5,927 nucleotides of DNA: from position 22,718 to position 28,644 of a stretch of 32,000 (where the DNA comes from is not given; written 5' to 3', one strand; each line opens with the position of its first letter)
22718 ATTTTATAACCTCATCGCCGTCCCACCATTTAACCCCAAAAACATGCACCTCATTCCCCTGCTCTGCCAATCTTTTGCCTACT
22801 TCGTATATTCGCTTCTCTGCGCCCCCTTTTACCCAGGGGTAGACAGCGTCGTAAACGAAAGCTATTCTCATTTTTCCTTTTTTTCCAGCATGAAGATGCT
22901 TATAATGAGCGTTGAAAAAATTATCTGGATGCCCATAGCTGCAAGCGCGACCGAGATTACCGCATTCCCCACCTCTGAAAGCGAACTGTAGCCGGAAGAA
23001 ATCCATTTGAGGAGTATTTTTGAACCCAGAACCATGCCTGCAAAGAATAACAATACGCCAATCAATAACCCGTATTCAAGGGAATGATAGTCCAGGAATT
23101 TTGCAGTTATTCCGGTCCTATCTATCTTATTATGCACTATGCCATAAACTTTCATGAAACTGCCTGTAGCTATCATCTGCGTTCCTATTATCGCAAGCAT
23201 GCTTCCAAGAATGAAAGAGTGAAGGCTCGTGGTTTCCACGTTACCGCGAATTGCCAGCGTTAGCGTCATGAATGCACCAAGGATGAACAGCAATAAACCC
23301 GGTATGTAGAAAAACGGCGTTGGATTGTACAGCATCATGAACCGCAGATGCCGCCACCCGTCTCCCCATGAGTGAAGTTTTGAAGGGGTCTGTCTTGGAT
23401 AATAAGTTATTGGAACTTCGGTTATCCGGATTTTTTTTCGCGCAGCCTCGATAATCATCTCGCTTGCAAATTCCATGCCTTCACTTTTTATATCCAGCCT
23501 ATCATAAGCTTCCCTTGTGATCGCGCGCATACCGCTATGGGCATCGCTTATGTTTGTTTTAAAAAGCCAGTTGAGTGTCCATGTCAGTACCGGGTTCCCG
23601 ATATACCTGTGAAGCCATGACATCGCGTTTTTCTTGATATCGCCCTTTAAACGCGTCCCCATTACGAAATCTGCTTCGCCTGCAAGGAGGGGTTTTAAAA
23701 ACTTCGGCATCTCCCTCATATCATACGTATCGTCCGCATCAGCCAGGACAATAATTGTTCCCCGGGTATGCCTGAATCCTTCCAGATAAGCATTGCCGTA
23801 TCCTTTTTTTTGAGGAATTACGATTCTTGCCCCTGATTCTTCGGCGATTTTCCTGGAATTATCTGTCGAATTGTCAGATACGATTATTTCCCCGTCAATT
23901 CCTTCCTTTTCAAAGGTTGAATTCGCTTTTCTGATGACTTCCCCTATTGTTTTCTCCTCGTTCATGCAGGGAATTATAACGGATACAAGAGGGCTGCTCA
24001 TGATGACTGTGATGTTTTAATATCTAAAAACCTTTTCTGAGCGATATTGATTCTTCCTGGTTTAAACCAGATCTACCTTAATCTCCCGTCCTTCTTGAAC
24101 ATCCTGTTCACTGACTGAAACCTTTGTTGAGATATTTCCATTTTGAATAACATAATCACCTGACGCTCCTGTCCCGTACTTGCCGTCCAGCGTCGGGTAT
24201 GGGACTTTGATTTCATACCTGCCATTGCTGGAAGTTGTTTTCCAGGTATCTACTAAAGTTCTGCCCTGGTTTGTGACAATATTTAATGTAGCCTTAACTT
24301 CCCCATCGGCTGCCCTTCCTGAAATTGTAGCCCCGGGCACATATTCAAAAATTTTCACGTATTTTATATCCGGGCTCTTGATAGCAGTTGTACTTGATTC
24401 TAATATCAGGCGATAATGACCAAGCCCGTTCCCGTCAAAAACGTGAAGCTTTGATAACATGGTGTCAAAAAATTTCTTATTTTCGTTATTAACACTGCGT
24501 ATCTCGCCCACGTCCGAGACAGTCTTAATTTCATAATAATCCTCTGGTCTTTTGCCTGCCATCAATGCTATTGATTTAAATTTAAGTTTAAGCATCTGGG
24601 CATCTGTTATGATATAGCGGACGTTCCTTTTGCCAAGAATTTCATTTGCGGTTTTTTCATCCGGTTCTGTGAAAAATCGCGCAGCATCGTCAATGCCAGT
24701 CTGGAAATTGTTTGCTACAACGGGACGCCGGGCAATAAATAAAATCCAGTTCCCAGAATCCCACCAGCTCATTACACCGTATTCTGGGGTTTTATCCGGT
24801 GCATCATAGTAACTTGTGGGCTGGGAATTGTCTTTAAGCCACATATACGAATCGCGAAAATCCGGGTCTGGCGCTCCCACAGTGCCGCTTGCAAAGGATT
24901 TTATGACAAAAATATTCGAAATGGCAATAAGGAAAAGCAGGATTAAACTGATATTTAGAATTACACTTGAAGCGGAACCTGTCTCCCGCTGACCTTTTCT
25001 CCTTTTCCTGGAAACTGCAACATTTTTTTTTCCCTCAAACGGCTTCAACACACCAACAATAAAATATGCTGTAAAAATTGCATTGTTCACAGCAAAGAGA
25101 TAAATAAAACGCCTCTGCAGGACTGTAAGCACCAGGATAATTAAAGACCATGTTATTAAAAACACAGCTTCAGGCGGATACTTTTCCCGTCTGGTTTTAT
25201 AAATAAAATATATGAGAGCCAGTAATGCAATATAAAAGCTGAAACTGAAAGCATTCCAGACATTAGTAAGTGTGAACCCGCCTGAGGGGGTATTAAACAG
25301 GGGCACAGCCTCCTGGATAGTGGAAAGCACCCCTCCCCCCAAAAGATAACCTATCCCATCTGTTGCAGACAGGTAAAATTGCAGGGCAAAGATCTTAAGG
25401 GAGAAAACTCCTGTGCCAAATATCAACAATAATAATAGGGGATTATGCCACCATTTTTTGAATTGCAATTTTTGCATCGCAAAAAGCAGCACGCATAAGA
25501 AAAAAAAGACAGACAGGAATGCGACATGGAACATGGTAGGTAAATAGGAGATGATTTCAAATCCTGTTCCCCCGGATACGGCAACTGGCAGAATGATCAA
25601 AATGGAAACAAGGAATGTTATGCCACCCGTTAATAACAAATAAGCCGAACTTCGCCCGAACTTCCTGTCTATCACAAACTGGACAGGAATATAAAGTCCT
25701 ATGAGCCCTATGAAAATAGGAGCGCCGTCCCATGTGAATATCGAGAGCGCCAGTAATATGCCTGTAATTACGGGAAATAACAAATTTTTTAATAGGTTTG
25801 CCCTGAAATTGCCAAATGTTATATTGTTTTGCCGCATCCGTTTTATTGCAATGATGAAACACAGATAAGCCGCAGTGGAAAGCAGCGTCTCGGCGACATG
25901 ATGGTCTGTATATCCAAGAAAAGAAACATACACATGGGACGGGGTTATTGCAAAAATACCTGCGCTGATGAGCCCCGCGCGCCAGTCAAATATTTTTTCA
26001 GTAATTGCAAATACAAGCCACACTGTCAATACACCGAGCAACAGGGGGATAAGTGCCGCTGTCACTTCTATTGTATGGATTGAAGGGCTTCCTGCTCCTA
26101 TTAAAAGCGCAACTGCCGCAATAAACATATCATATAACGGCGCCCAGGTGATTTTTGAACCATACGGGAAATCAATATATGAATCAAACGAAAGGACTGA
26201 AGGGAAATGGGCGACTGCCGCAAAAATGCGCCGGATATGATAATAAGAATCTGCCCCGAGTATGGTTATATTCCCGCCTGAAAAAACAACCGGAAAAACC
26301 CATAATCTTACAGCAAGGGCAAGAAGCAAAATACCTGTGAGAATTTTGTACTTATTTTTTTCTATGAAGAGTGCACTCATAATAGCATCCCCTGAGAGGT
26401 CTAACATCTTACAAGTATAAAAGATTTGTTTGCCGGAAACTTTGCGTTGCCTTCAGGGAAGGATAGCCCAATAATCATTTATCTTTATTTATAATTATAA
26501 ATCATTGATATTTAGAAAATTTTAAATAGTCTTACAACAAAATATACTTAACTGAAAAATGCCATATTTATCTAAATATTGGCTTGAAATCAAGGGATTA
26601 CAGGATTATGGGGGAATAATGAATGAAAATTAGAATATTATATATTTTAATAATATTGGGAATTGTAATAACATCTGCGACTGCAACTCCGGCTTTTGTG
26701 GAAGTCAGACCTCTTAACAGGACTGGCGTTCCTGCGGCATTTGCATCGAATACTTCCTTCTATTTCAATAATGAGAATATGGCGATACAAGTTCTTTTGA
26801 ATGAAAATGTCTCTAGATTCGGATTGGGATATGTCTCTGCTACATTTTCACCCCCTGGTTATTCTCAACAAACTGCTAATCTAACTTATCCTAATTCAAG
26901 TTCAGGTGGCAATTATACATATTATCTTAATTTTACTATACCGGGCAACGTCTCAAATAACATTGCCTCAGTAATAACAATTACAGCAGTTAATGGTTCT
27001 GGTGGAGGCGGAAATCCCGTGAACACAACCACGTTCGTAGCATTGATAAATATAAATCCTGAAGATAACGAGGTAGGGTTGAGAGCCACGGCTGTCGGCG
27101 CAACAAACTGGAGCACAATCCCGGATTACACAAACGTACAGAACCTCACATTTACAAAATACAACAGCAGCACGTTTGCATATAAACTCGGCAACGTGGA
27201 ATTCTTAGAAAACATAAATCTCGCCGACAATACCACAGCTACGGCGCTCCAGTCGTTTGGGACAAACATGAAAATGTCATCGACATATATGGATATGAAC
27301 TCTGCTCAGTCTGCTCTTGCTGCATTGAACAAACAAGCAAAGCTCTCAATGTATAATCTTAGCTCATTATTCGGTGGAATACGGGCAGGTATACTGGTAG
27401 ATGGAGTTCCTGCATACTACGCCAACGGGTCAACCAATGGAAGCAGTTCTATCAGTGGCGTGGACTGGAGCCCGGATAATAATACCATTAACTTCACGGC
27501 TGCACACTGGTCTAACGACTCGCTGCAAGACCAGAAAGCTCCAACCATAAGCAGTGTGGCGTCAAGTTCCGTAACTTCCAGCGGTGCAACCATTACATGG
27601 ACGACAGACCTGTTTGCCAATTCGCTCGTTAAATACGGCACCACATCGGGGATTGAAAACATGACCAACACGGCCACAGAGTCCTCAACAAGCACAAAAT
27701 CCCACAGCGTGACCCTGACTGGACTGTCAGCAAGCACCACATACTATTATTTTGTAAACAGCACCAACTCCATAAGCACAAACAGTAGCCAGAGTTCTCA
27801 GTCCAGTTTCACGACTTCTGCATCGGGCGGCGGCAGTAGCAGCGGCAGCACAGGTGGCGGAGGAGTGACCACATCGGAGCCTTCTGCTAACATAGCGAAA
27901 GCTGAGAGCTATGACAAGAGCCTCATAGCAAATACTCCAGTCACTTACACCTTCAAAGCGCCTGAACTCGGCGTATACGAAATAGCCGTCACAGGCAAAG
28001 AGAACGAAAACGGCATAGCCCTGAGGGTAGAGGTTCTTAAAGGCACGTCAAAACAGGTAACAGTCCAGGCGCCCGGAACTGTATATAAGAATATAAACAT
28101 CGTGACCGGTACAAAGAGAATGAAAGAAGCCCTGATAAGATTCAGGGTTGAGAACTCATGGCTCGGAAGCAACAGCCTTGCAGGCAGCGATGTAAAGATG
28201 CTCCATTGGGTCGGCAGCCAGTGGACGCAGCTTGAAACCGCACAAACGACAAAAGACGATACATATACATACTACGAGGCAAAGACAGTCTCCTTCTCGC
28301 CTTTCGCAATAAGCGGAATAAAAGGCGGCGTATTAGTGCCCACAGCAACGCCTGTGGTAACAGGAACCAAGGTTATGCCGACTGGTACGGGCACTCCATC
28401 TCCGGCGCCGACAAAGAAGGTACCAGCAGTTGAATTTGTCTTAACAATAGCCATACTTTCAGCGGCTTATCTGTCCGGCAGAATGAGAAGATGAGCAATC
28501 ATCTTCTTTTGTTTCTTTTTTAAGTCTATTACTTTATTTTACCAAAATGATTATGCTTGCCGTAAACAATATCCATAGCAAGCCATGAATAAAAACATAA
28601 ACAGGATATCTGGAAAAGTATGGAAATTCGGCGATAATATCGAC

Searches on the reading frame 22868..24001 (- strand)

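Call 12: search_protein_families(library=pfam, proteins=[window:22868-24001:-], max_evalue=0.00001)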
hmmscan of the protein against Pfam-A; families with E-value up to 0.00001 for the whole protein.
window:22868-24001:- (377 aa): 2 families
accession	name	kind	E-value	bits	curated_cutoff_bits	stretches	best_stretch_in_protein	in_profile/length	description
PF00535.33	Glycos_transf_2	-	3e-26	92.8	23.3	1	7-168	1-166/168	Glycosyl transferase family 2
PF13641.12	Glyco_tranf_2_3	-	4.5e-06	27.3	27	1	6-121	3-126/230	Glycosyltransferase like family 2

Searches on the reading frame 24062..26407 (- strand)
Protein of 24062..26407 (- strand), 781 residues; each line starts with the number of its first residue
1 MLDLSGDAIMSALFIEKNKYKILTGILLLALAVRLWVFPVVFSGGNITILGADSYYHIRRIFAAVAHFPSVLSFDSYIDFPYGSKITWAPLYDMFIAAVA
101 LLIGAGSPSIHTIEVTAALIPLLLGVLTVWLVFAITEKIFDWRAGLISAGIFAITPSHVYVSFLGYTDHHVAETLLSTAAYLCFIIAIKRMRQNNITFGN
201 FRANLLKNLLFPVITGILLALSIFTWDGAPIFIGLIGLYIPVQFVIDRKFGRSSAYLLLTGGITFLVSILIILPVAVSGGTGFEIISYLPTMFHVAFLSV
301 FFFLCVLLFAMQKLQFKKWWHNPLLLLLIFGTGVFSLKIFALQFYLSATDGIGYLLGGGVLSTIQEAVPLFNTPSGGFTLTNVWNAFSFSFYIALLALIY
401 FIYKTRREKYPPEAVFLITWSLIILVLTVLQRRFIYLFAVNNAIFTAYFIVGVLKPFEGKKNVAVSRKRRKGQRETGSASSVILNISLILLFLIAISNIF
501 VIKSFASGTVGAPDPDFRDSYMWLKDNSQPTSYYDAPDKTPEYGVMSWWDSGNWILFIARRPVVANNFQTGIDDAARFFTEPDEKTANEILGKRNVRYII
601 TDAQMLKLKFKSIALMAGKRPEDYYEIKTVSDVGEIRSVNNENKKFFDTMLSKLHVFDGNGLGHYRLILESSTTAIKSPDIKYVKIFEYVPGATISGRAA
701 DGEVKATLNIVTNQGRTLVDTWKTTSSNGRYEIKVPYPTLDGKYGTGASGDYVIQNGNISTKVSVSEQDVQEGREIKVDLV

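Call 12: search_protein_families(library=pfam, proteins=[window:24062-26407:-], max_evalue=0.00001)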
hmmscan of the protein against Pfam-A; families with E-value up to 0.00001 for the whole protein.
window:24062-26407:- (781 aa): 3 families
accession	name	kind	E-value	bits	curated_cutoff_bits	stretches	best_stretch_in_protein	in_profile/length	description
PF22627.1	AglB_core-like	-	6.5e-24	84.9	27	1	515-605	16-110/111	AglB core domain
PF02516.20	STT3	-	1.6e-18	67.8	24.5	1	48-335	28-301/405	Oligosaccharyl transferase STT3, N-terminal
PF18079.6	AglB_L1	-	1.7e-17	63.7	23.6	1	692-776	1-87/87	Archaeal glycosylation protein B long peripheral domain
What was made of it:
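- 24062..26407 (-): AglB oligosaccharyltransferase, which marks the cluster as archaeal protein glycosylation. STT3, AglB_core-like and AglB_L1 domains (call 12).
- Checked: AglB is confirmed at 24062-26407 on the minus strand (call 12).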

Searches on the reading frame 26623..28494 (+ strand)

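Call 12: search_protein_families(library=pfam, proteins=[window:26623-28494:+], max_evalue=0.00001)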
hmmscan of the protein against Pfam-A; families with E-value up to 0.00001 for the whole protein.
window:26623-28494:+ (623 aa): 1 family
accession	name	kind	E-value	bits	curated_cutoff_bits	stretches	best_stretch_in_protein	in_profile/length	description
PF16656.11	Pur_ac_phosph_N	-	5.2e-09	37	30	1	312-398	6-93/93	Purple acid Phosphatase, N-terminal domain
